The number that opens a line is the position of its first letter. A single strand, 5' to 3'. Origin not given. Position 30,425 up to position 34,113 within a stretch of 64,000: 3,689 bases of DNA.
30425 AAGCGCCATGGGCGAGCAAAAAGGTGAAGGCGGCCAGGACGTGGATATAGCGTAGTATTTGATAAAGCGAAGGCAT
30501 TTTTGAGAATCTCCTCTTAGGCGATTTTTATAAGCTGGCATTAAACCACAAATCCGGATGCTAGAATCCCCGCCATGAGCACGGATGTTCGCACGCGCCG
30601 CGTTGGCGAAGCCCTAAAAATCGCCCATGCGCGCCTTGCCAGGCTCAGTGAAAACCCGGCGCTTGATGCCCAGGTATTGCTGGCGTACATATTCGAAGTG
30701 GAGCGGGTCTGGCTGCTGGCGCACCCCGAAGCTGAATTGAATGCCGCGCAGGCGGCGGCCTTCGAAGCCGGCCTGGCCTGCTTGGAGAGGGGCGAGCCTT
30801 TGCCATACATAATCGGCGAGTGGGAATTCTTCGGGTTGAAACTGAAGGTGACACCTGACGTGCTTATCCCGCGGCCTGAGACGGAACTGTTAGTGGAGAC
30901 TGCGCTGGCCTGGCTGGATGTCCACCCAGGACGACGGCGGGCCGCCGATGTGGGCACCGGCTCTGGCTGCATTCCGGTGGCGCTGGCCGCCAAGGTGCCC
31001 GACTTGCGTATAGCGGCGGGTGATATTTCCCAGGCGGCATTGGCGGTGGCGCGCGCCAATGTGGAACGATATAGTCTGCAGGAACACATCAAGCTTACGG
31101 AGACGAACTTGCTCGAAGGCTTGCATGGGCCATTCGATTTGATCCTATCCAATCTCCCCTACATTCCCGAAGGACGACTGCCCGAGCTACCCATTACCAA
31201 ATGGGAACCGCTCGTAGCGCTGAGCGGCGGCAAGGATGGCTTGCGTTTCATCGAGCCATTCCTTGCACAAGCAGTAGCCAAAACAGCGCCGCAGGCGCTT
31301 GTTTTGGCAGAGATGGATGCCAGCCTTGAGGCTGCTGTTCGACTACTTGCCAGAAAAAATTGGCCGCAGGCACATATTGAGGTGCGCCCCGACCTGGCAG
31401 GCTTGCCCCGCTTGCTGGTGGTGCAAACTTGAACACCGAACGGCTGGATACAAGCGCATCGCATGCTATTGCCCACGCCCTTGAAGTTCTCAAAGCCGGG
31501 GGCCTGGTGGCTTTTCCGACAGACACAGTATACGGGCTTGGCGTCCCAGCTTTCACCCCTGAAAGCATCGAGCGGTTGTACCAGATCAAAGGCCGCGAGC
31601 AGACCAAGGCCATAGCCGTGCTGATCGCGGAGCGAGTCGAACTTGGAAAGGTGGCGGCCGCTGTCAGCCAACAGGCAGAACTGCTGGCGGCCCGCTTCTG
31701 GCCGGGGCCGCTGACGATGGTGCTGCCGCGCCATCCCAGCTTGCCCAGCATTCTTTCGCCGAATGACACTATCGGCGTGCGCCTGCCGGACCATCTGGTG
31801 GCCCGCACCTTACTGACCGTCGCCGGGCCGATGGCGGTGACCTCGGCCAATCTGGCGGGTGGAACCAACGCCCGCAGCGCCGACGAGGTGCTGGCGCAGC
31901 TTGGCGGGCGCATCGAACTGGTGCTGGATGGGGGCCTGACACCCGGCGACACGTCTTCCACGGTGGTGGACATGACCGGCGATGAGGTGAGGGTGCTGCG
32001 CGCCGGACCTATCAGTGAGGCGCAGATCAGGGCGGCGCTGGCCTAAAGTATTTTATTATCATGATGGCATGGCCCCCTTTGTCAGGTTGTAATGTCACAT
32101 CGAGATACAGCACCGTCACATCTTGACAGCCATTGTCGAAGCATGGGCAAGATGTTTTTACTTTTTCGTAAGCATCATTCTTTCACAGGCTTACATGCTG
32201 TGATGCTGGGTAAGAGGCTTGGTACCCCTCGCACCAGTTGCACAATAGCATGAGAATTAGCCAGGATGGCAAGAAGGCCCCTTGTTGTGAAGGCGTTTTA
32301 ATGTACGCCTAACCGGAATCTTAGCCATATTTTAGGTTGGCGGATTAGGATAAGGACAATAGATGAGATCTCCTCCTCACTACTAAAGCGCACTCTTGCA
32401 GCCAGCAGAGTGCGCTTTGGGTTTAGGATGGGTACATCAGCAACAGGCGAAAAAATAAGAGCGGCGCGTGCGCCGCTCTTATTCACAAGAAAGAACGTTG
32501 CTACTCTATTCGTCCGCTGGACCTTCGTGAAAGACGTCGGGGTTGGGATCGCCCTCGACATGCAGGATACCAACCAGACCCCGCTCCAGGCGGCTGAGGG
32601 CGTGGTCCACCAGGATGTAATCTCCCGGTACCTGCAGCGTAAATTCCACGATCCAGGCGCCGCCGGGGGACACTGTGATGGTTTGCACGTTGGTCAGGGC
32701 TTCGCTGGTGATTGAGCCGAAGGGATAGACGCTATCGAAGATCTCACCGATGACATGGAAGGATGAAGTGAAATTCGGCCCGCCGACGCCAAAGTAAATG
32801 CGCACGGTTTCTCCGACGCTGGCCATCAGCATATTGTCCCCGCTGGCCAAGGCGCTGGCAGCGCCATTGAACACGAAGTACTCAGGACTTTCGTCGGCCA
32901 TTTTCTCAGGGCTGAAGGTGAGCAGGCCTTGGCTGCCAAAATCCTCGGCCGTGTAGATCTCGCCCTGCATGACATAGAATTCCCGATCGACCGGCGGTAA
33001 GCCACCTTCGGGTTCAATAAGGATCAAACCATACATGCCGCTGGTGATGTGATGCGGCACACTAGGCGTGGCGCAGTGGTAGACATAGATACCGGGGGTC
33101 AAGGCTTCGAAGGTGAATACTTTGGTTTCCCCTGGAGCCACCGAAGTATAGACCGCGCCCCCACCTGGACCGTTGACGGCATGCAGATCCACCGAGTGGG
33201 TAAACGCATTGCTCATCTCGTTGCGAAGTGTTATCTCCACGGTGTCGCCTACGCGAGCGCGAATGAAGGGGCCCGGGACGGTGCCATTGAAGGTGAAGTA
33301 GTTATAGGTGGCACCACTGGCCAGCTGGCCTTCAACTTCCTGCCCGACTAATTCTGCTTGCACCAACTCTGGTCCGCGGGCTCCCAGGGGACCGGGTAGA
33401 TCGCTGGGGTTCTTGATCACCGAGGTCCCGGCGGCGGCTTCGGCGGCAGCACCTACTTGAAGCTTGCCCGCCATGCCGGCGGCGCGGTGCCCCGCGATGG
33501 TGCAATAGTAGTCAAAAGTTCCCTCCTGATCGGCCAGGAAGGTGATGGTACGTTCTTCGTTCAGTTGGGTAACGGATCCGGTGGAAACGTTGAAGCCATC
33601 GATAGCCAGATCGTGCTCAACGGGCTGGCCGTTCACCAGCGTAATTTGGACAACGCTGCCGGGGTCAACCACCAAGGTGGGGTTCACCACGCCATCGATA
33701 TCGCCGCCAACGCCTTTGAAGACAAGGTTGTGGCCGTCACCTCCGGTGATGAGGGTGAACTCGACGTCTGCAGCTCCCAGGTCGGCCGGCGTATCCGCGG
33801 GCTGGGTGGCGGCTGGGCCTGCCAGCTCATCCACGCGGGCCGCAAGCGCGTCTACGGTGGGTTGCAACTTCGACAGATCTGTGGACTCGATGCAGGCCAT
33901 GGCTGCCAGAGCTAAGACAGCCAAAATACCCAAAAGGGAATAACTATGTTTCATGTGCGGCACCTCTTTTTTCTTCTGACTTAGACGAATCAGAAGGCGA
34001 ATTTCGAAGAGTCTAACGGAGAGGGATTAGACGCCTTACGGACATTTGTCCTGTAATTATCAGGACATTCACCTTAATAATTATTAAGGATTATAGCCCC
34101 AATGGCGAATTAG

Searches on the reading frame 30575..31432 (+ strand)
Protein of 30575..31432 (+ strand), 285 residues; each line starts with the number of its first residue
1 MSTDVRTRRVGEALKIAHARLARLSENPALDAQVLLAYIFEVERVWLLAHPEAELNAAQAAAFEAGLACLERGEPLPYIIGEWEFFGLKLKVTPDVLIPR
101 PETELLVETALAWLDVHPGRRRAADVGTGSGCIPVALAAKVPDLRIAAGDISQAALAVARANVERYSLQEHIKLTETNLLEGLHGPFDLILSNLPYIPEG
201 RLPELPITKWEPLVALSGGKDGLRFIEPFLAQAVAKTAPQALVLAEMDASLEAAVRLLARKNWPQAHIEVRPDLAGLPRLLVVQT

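Call 34: search_protein_families(library=pfam, proteins=[window:30575-31432:+], max_evalue=0.001)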
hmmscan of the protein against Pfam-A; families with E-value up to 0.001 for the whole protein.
window:30575-31432:+ (285 aa): 10 families
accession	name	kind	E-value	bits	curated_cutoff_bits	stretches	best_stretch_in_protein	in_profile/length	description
PF17827.6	PrmC_N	-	1.2e-16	61.5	23.4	1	12-81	1-71/71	PrmC N-terminal domain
PF05175.20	MTS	-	1e-12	48.4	23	1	116-196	29-108/170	Methyltransferase small domain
PF06325.19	PrmA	-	1.7e-07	31.5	22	1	112-193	153-233/296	Ribosomal protein L11 methyltransferase (PrmA)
PF13649.12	Methyltransf_25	-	3.6e-07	31.2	27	1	124-199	2-79/97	Methyltransferase domain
PF01170.24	UPF0020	-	9e-07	29.2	22.3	1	105-196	42-131/197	RMKL-like, methyltransferase domain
PF12847.13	Methyltransf_18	-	1.3e-06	29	27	1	120-183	15-78/151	Methyltransferase domain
PF08242.18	Methyltransf_12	-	1.9e-06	28.9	30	1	125-193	2-72/98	Methyltransferase domain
PF05971.18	Methyltransf_10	-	0.00012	22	23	1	118-177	101-161/299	RNA methyltransferase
PF04816.18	TrmK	-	0.00027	21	27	1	124-183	2-61/205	tRNA (adenine(22)-N(1))-methyltransferase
PF13847.12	Methyltransf_31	-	0.00064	19.9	27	1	123-193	7-81/145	Methyltransferase domain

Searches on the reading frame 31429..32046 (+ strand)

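Call 34: search_protein_families(library=pfam, proteins=[window:31429-32046:+], max_evalue=0.001)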
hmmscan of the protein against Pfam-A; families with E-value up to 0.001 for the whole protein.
window:31429-32046:+ (205 aa): 1 family
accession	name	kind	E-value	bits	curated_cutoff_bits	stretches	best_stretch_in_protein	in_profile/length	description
PF01300.24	Sua5_yciO_yrdC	-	1.6e-53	181.2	25.1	1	19-193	1-178/178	Telomere recombination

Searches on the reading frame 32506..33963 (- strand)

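Call 34: search_protein_families(library=pfam, proteins=[window:32506-33963:-], max_evalue=0.001)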
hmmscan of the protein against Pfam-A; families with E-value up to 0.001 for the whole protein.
window:32506-33963:- (485 aa): 5 families
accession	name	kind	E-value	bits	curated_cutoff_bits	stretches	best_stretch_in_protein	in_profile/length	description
PF07732.21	Cu-oxidase_3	-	4.1e-21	75.7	21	2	216-319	11-117/119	Multicopper oxidase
PF07731.20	Cu-oxidase_2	-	2.6e-15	56.8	20.4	0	274-318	94-135/137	Multicopper oxidase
PF00127.26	Copper-bind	-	2.4e-10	41.2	21.2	1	65-170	24-98/99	Copper binding proteins, plastocyanin/azurin family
PF13473.12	Cupredoxin_1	-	3.7e-07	30.5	27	0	236-299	39-94/104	Cupredoxin-like domain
PF06525.17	SoxE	-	3.4e-05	23.8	21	0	99-172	43-117/149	Sulfocyanin (SoxE) domain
